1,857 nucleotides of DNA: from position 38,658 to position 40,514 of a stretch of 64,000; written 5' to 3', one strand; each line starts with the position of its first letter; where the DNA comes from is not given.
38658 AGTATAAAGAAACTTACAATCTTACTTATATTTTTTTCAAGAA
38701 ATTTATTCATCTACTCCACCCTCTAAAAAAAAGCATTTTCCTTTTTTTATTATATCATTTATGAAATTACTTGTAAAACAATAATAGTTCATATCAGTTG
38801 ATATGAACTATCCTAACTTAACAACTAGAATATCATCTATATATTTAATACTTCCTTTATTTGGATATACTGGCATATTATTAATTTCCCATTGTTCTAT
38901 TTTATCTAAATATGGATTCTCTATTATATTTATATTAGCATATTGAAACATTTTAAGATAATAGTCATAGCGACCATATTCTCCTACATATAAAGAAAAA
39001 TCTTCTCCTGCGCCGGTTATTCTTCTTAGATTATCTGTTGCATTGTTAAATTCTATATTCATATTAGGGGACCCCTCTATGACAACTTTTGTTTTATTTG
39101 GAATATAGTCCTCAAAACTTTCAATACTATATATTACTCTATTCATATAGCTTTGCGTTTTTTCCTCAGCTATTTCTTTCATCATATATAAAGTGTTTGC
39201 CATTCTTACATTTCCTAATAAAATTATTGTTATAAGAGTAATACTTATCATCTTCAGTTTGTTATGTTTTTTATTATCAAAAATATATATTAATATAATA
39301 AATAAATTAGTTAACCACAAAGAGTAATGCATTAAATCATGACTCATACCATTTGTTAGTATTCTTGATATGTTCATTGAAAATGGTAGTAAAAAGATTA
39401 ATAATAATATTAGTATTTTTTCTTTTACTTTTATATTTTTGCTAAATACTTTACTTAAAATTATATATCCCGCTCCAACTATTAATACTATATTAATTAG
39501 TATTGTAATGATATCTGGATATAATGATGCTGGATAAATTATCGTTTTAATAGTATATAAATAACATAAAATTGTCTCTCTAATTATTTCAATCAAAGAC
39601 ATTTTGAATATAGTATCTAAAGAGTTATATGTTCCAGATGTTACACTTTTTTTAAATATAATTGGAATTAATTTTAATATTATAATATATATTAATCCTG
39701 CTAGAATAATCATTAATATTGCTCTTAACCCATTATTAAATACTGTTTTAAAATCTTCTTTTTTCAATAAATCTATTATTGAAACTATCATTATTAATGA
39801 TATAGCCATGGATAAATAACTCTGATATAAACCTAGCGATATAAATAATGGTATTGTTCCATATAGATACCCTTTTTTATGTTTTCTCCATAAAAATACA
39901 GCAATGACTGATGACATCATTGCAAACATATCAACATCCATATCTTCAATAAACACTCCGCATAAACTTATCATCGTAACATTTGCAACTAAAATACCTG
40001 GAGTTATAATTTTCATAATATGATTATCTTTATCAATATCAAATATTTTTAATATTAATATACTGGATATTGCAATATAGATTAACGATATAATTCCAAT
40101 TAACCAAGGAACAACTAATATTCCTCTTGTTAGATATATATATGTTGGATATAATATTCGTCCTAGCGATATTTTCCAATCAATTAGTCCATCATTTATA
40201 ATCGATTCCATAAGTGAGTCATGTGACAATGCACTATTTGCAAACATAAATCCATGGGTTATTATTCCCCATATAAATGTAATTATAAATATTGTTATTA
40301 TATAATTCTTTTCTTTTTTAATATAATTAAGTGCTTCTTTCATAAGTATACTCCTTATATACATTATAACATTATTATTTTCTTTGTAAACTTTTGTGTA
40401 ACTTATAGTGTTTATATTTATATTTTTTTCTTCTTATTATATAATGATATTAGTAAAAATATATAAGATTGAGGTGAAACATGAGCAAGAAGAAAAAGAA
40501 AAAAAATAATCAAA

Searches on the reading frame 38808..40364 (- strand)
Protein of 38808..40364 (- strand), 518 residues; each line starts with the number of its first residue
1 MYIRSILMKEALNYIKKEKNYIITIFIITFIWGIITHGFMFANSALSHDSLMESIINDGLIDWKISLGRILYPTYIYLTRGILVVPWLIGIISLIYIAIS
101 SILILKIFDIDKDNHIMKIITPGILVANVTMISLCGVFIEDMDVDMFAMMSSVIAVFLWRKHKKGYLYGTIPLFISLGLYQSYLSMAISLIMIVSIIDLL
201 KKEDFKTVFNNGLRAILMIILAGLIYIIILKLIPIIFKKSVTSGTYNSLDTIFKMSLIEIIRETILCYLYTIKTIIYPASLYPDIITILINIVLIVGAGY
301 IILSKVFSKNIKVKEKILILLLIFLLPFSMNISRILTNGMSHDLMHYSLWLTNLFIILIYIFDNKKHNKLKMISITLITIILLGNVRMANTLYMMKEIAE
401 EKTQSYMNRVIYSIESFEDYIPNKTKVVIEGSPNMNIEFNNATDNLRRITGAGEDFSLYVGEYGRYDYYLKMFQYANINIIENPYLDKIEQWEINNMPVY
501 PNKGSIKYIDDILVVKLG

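Call 6: search_protein_families(library=pfam, proteins=[window:38808-40364:-], max_evalue=0.001)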
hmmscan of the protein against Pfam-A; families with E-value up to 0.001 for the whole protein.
window:38808-40364:- (518 aa): 1 family
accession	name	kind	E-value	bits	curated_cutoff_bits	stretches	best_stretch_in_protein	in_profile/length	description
PF14264.12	Glucos_trans_II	-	1.3e-38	133.4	30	1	38-332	1-289/317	Glucosyl transferase GtrII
